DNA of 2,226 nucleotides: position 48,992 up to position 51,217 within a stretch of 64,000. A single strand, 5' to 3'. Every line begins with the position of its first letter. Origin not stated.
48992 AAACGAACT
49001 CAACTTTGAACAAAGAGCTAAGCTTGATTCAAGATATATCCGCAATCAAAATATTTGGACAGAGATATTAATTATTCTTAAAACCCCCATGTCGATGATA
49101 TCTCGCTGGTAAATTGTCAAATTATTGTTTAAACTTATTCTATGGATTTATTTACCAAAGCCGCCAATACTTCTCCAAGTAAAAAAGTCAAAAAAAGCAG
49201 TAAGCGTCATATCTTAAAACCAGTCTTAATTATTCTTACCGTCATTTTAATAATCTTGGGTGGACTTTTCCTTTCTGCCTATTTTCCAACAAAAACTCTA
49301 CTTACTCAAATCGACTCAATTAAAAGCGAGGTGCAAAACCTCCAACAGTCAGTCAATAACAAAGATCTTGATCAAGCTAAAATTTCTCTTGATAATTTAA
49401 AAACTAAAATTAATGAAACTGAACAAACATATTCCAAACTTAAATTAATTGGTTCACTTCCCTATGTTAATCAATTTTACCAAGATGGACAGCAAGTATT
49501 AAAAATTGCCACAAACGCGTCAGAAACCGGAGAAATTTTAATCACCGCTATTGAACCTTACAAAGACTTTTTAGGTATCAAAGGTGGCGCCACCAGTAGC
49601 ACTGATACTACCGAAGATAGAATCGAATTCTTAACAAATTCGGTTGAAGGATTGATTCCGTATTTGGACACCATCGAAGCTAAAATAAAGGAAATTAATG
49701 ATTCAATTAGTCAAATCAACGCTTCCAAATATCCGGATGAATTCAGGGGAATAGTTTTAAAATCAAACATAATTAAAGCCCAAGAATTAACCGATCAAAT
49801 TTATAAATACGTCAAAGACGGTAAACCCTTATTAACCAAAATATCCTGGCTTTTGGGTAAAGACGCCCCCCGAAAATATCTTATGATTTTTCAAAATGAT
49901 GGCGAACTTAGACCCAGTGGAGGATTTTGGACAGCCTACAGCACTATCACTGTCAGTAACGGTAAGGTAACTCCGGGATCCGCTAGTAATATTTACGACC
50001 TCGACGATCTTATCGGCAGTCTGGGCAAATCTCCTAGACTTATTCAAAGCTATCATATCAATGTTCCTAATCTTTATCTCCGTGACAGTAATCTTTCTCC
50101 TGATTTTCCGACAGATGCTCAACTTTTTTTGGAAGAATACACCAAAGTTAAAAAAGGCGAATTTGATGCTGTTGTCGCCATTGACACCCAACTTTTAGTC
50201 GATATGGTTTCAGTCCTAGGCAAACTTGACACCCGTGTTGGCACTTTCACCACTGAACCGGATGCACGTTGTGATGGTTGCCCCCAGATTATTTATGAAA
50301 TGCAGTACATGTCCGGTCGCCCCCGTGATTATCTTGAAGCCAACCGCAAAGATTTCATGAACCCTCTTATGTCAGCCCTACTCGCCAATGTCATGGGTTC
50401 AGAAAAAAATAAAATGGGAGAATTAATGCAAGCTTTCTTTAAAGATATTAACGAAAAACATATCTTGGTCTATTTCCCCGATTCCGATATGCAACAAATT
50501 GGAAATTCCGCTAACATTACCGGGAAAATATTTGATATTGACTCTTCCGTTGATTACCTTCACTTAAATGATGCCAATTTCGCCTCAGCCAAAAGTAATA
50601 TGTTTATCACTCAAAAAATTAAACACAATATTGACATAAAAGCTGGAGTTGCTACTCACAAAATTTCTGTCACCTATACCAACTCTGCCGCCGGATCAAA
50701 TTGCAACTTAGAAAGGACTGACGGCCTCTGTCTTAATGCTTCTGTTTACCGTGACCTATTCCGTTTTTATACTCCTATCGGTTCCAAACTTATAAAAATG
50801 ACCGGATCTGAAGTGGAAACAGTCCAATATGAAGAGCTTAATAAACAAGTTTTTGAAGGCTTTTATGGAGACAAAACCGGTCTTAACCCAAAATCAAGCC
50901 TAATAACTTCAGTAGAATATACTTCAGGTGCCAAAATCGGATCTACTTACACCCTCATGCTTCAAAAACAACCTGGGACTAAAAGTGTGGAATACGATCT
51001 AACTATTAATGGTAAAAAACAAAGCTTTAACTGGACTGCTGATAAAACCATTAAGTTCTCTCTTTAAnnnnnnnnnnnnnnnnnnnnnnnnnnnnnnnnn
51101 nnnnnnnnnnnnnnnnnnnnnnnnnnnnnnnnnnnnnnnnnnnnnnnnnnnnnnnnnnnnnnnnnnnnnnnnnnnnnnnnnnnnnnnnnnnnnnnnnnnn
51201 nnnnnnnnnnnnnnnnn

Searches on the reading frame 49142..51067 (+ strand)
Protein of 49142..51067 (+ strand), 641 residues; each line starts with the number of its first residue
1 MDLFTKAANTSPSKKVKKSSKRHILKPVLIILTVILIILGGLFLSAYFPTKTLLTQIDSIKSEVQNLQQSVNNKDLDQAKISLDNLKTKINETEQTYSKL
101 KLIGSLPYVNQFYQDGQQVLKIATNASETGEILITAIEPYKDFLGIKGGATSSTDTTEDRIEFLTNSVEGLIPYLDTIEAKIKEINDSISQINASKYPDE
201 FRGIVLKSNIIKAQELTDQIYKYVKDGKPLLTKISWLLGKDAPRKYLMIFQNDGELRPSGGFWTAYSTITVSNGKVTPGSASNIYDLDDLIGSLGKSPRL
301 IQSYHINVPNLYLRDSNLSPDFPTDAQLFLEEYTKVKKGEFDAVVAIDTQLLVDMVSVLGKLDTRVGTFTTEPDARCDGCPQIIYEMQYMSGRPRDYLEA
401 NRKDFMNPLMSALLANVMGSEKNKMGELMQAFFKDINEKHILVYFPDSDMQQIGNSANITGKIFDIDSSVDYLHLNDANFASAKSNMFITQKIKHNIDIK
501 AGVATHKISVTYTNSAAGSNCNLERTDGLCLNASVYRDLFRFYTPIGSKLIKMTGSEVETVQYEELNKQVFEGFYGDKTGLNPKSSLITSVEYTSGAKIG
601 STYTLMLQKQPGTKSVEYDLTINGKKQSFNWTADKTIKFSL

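Call 36: find_encoding_contigs(protein=window:49142-51067:+, flank=10000, max_places=1)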
Protein window:49142-51067:+ (641 aa): 14 contigs read that carry it; 1 place shown.
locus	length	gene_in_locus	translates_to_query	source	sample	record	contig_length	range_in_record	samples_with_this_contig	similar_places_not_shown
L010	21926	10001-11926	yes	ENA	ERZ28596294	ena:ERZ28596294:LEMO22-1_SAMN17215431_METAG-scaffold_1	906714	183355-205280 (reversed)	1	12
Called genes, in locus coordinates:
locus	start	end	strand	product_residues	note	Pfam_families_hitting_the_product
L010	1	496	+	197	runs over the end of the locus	PF25087:GMPPB_C (faint), PF00132:Hexapep, PF14602:Hexapep_2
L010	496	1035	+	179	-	-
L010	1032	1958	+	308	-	PF00535:Glycos_transf_2, PF10111:Glyco_tranf_2_2, PF13641:Glyco_tranf_2_3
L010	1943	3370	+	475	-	-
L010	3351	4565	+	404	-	PF13692:Glyco_trans_1_4, PF00534:Glycos_transf_1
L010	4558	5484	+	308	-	PF00535:Glycos_transf_2, PF13641:Glyco_tranf_2_3, PF13632:Glyco_trans_2_3 (weak)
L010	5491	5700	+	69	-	-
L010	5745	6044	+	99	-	-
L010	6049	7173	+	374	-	PF13439:Glyco_transf_4 (weak), PF20706:GT4-conflict, PF00534:Glycos_transf_1, PF13692:Glyco_trans_1_4, PF13524:Glyco_trans_1_2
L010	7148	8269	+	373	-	PF13439:Glyco_transf_4, PF20706:GT4-conflict (faint), PF00534:Glycos_transf_1, PF13692:Glyco_trans_1_4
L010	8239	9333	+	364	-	PF00483:NTP_transferase, PF22640:ManC_GMP_beta-helix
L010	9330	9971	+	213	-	PF02397:Bac_transf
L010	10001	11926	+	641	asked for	PF13196:DUF4012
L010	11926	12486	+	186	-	PF11967:RecO_N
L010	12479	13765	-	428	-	PF22660:RS_preATP-grasp-like, PF02786:CPSase_L_D2 (weak), PF02222:ATP-grasp, PF07478:Dala_Dala_lig_C, PF21244:PurT_C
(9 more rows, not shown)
